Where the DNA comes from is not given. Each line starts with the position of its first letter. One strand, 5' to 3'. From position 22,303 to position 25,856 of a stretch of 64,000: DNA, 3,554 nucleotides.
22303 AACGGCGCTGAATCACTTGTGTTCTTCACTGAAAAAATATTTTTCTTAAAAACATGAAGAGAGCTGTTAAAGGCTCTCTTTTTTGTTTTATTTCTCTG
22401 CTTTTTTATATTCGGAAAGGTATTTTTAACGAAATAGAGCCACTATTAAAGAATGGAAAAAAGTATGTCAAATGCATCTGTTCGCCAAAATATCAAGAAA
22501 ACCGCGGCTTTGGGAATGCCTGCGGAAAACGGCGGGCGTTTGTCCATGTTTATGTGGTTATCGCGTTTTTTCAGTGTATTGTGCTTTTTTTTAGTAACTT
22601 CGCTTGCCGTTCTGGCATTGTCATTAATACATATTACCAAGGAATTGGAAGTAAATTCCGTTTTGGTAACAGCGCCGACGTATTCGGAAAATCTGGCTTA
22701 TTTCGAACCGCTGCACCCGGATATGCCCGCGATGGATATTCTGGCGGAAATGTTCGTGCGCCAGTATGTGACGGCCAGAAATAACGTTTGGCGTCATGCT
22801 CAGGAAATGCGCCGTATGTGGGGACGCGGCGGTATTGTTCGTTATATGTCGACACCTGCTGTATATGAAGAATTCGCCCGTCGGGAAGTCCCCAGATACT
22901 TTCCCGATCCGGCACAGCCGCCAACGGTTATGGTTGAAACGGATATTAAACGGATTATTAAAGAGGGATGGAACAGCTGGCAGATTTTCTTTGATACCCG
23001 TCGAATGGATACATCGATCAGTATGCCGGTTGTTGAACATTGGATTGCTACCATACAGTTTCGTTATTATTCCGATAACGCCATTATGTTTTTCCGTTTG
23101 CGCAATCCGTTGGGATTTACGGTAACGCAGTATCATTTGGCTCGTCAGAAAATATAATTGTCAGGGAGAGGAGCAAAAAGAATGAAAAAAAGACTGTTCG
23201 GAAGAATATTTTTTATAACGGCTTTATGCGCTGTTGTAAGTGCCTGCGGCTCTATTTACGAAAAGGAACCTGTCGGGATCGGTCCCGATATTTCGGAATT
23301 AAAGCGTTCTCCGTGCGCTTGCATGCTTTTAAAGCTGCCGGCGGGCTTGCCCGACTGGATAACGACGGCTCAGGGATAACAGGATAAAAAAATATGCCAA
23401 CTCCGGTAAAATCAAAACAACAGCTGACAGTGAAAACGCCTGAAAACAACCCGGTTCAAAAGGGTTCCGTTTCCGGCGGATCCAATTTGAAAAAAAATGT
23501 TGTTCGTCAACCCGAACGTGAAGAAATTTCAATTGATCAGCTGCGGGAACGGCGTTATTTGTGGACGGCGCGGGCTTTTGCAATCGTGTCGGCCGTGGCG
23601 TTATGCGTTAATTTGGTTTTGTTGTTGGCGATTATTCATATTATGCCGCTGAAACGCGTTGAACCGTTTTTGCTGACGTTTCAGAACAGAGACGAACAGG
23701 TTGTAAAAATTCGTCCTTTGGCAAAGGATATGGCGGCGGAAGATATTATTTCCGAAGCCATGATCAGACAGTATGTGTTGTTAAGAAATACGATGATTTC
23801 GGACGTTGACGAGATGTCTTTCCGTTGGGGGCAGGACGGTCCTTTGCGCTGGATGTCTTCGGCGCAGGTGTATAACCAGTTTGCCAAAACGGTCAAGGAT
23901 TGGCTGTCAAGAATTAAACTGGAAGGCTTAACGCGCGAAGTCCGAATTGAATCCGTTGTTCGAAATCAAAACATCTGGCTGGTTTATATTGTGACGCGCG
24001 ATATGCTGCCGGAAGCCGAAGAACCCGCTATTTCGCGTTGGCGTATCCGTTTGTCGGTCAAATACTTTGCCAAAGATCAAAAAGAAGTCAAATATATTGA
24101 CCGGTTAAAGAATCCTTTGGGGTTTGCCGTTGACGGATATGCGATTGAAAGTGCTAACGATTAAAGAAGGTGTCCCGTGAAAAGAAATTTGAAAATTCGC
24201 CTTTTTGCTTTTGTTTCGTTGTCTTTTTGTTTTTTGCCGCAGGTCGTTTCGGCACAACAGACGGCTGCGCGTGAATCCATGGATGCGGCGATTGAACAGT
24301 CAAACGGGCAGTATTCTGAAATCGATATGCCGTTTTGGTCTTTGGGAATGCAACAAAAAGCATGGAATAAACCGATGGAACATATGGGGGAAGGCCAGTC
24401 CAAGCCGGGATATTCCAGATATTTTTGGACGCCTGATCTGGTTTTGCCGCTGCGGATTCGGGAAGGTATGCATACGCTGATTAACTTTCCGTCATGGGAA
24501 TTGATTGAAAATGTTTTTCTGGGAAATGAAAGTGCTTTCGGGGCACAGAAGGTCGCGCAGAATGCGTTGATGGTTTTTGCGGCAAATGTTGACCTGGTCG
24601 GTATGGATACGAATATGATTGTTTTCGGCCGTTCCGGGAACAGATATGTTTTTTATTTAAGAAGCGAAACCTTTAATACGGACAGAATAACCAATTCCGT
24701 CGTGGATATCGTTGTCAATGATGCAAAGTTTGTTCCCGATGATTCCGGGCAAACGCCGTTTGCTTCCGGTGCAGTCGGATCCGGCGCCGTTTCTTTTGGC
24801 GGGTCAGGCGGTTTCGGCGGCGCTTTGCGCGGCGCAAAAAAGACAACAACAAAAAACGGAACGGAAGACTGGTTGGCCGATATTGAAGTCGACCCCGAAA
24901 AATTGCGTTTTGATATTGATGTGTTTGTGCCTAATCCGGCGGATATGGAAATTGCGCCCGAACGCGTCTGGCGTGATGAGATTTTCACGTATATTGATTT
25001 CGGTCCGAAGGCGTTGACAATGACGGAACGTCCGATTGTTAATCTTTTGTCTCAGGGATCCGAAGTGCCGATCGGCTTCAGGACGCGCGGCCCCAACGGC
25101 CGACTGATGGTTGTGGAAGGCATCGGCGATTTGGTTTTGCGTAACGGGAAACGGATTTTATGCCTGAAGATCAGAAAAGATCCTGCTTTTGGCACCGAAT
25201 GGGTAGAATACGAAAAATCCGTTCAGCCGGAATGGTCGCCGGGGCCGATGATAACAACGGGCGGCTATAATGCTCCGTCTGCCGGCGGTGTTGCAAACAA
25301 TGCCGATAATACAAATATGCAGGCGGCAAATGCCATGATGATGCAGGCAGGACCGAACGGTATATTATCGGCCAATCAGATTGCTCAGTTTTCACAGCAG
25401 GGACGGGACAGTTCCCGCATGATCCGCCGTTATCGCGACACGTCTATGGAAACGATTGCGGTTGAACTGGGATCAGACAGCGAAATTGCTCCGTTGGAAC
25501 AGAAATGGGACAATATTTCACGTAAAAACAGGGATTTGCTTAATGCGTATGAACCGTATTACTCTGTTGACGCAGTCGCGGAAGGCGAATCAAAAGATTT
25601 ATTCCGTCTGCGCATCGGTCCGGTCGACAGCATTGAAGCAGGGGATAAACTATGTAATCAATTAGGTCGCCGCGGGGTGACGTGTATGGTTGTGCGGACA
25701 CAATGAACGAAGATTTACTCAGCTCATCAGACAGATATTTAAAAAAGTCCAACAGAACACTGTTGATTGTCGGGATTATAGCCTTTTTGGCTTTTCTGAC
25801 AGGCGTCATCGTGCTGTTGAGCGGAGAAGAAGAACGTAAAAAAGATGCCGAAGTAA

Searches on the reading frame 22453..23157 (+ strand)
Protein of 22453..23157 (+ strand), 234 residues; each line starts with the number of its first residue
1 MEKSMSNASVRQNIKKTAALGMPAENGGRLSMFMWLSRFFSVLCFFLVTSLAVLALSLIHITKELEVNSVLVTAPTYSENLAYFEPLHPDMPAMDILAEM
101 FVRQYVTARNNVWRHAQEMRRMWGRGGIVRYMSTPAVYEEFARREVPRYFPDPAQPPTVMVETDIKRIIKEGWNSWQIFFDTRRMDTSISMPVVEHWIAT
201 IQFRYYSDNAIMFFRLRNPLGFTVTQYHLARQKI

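Call 4: search_protein_families(library=pfam, proteins=[window:22453-23157:+], max_evalue=0.01)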
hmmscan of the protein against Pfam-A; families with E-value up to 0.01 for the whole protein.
window:22453-23157:+ (234 aa): 1 family
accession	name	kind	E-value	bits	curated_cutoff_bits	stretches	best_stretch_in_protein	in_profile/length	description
PF04335.19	VirB8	-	2.7e-14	53.9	23.2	1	44-229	26-210/213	VirB8 protein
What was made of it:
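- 22453..23157 (+): virB8a: the divergent VirB8 paralogue, 234 aa, a bitopic inner-membrane protein. Pfam VirB8 2.7e-14 (call 4).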

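Call 42: search_solved_structures(query=window:22453-23157:+, max_evalue=1)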
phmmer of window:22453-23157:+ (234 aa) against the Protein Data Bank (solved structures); distinct sequences matched with E-value up to 1: 12.
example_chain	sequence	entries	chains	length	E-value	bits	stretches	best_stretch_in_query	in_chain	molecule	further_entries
4jf8_A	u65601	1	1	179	2.6e-05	27.2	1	130-228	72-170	TrwG component of type IV secretion system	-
4aky_A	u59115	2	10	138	6.5e-05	25.9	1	129-229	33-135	TYPE IV SECRETION SYSTEM PROTEIN VIRB8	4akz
2bhm_A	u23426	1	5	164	7.5e-05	25.7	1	101-229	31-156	TYPE IV SECRETION SYSTEM PROTEIN VIRB8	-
5jbs_A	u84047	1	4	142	8.2e-05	25.5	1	131-229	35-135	Type IV secretion system protein virB8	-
4mei_A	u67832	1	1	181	0.00067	22.5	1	97-228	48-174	VirB8 protein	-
7o41_D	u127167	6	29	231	0.0019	21.1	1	132-228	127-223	TrwG protein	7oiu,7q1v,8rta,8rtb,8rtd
4nhf_A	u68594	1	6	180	0.0028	20.5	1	159-228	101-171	TrwG protein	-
4kz1_A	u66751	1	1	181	0.0057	19.5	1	101-228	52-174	VirB8 protein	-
4lso_A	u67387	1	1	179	0.026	17.4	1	192-228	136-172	Type IV secretion system protein virB8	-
5i97_A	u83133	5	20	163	0.096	15.5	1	129-229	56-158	Conjugal transfer protein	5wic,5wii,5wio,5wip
2cc3_A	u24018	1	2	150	0.73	12.6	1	150-231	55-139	PROTEIN VIRB8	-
5vxk_B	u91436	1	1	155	0.86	12.4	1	112-156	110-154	single-domain antibody JMK-H2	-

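Call 70: search_solved_structures(query=A3, max_evalue=10)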
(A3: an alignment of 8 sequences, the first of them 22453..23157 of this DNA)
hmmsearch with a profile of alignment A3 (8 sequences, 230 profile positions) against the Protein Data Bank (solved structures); distinct sequences matched with E-value up to 10: 10.
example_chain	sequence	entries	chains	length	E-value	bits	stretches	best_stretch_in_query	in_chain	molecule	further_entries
2bhm_A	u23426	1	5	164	5.9e-09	38.9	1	84-225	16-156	TYPE IV SECRETION SYSTEM PROTEIN VIRB8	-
4aky_A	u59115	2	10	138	1.4e-08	37.6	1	101-225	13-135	TYPE IV SECRETION SYSTEM PROTEIN VIRB8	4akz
5jbs_A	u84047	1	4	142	2e-08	37.2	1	118-225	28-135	Type IV secretion system protein virB8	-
4jf8_A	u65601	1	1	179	1.1e-07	34.7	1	127-224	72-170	TrwG component of type IV secretion system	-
4nhf_A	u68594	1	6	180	5.2e-07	32.5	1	95-224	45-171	TrwG protein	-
4mei_A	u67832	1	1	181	1.1e-06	31.5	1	125-224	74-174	VirB8 protein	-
4kz1_A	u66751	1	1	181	2e-06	30.6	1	126-224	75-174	VirB8 protein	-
4lso_A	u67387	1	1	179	2.6e-06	30.2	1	126-224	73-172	Type IV secretion system protein virB8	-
7o41_D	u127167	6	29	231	3.6e-06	29.8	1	129-224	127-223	TrwG protein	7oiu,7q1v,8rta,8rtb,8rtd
5i97_A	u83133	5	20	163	4.6e-05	26.1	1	126-225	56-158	Conjugal transfer protein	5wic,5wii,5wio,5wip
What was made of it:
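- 22453..23157 (+): A profile search of the PDB gives Brucella VirB8 (2bhm) 5.9e-9 as best hit (call 70).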

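Call 74: search_protein_families(library=ncbifam, proteins=[window:22453-23157:+], max_evalue=0.01)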
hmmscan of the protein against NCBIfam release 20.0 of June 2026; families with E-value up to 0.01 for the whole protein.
window:22453-23157:+ (234 aa): 1 family
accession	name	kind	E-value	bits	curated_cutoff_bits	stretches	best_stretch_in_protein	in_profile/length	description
NF010439.0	PRK13865.1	equivalog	0.0012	18.4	188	1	128-230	123-225/237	type IV secretion system protein VirB8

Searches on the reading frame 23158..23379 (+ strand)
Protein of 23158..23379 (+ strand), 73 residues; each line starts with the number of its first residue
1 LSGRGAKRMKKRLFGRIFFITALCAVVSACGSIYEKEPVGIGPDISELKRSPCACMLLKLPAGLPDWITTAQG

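Call 4: search_protein_families(library=pfam, proteins=[window:23158-23379:+], max_evalue=0.01)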
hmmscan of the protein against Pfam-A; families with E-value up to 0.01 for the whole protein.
window:23158-23379:+ (73 aa): 0 families

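Call 74: search_protein_families(library=ncbifam, proteins=[window:23182-23379:+], max_evalue=0.01)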
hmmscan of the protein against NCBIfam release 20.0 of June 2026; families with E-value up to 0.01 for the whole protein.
window:23182-23379:+ (65 aa): 0 families
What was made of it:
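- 23182..23379 (+): virB7-position lipoprotein, 65 aa. It has a signal peptide with lipobox VSAC and a conserved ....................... motif. It has no Pfam or NCBIfam hit (calls 4, 74).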

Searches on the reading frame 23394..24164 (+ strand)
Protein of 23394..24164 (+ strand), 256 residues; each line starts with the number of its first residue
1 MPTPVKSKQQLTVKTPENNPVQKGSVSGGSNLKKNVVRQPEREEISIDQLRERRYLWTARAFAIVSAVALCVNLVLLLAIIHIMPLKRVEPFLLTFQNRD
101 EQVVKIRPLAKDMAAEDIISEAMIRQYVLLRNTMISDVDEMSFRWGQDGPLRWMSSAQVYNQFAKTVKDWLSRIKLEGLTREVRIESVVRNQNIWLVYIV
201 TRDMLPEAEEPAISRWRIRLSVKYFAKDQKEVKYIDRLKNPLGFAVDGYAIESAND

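Call 4: search_protein_families(library=pfam, proteins=[window:23394-24164:+], max_evalue=0.01)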
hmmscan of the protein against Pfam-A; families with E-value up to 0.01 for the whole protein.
window:23394-24164:+ (256 aa): 1 family
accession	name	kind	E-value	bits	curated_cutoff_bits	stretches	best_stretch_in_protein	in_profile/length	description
PF04335.19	VirB8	-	8e-22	78.6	23.2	1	58-251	16-210/213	VirB8 protein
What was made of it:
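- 23394..24164 (+): virB8b: the orthologue of the single VirB8 of ordinary operons, 256 aa. Pfam VirB8 8e-22 (call 4).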

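Call 43: search_solved_structures(query=window:23394-24164:+, max_evalue=1)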
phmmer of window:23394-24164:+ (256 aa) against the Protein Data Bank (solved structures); distinct sequences matched with E-value up to 1: 4.
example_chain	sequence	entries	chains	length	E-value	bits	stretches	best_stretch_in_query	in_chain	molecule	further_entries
4mei_A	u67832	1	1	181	0.00026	24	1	83-250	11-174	VirB8 protein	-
4lso_A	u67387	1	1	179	0.0014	21.6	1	82-250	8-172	Type IV secretion system protein virB8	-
4kz1_A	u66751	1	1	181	0.0087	19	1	83-250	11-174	VirB8 protein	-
4jf8_A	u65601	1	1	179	0.41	13.5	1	112-251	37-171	TrwG component of type IV secretion system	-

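Call 69: search_solved_structures(query=A2, max_evalue=10)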
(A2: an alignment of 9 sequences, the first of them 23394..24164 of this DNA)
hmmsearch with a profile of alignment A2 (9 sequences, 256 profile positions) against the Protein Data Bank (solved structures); distinct sequences matched with E-value up to 10: 12.
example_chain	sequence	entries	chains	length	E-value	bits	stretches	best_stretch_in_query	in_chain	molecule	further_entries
4mei_A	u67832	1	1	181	4.2e-07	32.8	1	82-252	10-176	VirB8 protein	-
4kz1_A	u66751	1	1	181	3e-06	30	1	82-252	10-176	VirB8 protein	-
4lso_A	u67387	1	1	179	1.1e-05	28.1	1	82-252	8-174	Type IV secretion system protein virB8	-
5i97_A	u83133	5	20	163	0.00048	22.8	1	92-253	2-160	Conjugal transfer protein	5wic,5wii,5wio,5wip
2bhm_A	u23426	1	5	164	0.017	17.7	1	113-253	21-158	TYPE IV SECRETION SYSTEM PROTEIN VIRB8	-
4aky_A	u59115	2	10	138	0.029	16.9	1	124-252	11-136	TYPE IV SECRETION SYSTEM PROTEIN VIRB8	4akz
5jbs_A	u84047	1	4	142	0.037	16.6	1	126-253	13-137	Type IV secretion system protein virB8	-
4jf8_A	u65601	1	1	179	0.094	15.2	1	114-252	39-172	TrwG component of type IV secretion system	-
4nhf_A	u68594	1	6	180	0.74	12.3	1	116-251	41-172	TrwG protein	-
7o41_D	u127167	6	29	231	0.95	12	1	117-252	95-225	TrwG protein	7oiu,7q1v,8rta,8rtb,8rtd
5ua2_A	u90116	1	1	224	1.1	11.7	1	108-141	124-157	HTH-type transcriptional repressor KstR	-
5aqc_A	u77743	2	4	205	1.2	11.6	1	108-141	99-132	HTH-TYPE TRANSCRIPTIONAL REPRESSOR KSTR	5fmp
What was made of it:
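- On VirB-type (P-type) type IV secretion system: PDB profile hits are to VirB8 and TrwG (calls 69, 70).
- Tried and rejected: Single-sequence and profile searches of the PDB (calls 42, 43, 69, 70) gave only weak hits to Brucella, Bartonella and plasmid VirB8.
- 23394..24164 (+): A profile search of the PDB gives 4mei VirB8 4e-7 (call 69).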

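Call 74: search_protein_families(library=ncbifam, proteins=[window:23394-24164:+], max_evalue=0.01)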
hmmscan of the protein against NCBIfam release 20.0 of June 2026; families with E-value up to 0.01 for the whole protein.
window:23394-24164:+ (256 aa): 1 family
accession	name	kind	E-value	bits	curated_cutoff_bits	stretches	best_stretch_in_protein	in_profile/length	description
NF010439.0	PRK13865.1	equivalog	4e-06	26.5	188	1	58-250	36-223/237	type IV secretion system protein VirB8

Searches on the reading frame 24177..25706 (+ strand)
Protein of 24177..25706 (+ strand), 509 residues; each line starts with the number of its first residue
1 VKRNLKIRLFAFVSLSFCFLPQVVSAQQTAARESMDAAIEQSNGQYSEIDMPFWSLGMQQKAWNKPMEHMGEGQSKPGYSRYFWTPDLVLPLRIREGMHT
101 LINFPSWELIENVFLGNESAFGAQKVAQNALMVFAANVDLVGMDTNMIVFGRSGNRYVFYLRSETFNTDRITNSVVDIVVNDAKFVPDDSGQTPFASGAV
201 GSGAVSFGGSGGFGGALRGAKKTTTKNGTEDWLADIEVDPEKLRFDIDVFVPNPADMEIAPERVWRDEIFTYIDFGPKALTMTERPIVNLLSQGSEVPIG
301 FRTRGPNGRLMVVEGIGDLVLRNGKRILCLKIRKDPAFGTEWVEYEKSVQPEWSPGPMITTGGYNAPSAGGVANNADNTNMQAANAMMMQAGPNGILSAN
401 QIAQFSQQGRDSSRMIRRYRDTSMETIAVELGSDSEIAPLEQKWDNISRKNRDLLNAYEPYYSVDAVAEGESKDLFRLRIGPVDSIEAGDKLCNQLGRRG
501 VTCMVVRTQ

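Call 4: search_protein_families(library=pfam, proteins=[window:24177-25706:+], max_evalue=0.01)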
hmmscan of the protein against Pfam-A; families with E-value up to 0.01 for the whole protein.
window:24177-25706:+ (509 aa): 2 families
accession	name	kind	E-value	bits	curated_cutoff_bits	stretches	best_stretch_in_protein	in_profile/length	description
PF03524.21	CagX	-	1.2e-13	51.7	34.2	1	81-330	5-195/198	Conjugal transfer protein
PF05036.18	SPOR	-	3.8e-05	24.4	21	1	463-507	34-76/76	SPOR domain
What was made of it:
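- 24177..25706 (+): virB9, 509 aa: signal peptide, CagX/VirB9 domain (aa 81-330), low-complexity linker, C-terminal SPOR domain. Pfam CagX 1.2e-13 (call 4).
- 25563..25697 (+): SPOR (peptidoglycan-binding) domain at the C-terminus of VirB9, aa 463-507. Pfam SPOR 3.8e-5, 24.4 bits against a cut-off of 21 (call 4).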

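Call 56: find_homologous_proteins(query=window:24177-25706:+, max_evalue=0.001)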
Query window:24177-25706:+ (509 aa): 1142 proteins with E <= 0.001 among 8000 candidates; the best 120 are listed.
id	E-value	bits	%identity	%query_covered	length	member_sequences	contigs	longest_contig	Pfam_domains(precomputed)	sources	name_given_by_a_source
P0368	0.0e+0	1163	100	100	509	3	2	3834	PF03524.22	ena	-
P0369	0.0e+0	1039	89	100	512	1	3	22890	PF03524.22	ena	-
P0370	0.0e+0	1039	88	100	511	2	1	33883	PF03524.22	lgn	-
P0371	0.0e+0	1037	89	100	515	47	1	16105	PF03524.22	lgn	-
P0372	0.0e+0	1028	88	100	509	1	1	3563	PF03524.22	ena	-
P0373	0.0e+0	1020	88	100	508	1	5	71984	PF03524.22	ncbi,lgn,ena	-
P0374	3.3e-286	968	84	100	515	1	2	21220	PF03524.22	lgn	-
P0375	6.3e-286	967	84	100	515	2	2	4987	PF03524.22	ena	-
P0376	7.4e-286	967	84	100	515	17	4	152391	PF03524.22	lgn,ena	-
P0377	2.1e-284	962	84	100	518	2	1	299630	PF03524.22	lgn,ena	-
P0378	3.3e-283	958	86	93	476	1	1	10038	PF03524.22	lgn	-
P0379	7.8e-282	953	83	100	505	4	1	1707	PF03524.22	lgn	-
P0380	8.4e-271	917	80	100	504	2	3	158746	PF03524.22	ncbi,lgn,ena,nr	ncbi:MAG: TrbG/VirB9 family P-type conjugative transfer protein [Alphaproteobacteria bacterium]|nr:T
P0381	4.6e-270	914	80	100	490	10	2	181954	PF05036.19,PF03524.22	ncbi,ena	-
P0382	2.9e-268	909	80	100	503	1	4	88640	PF03524.22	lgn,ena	-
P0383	2.1e-267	906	76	100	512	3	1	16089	PF05036.19,PF03524.22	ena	-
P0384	7.2e-267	904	79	100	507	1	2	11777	PF05036.19,PF03524.22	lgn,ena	-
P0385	4.2e-266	901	79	100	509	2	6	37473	PF05036.19,PF03524.22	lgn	-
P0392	1.0e-257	874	77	100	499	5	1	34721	PF05036.19,PF03524.22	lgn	-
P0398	9.4e-246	834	78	93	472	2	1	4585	PF05036.19,PF03524.22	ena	-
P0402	1.2e-238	811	71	100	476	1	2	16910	PF05036.19,PF03524.22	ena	-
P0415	1.5e-209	715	63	100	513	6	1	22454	PF05036.19,PF03524.22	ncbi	-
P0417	8.1e-208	709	61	100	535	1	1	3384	PF05036.19,PF03524.22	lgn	-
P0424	5.9e-187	640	60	96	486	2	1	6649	PF05036.19,PF03524.22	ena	-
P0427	2.5e-154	533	50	100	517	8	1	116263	PF05036.19,PF03524.22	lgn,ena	-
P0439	9.8e-152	524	49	99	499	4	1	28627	PF05036.19,PF03524.22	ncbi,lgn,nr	ncbi:MAG: TrbG/VirB9 family P-type conjugative transfer protein [Alphaproteobacteria bacterium]|nr:T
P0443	5.9e-151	522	48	99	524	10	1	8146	PF05036.19,PF03524.22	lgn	-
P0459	6.6e-150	518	50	93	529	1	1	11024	PF05036.19,PF03524.22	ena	-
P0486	3.3e-148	512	55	62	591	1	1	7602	PF05036.19,PF03524.22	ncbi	-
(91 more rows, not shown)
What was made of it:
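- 24177..25706 (+): There are 1,142 homologues, and the best 120 are 470-615 aa (call 56).
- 25563..25697 (+): PF05036 is precomputed on about 15 of the 120 orthologue clusters listed (call 56).
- On SPOR peptidoglycan-binding domain: The domain is also recorded on several orthologues (call 56).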

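Call 74: search_protein_families(library=ncbifam, proteins=[window:24177-25706:+], max_evalue=0.01)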
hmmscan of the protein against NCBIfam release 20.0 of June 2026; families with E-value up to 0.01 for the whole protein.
window:24177-25706:+ (509 aa): 1 family
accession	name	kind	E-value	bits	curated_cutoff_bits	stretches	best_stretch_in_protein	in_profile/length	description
TIGR02781.1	VirB9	equivalog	4.5e-11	42.8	217.7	2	85-165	36-111/248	P-type conjugative transfer protein VirB9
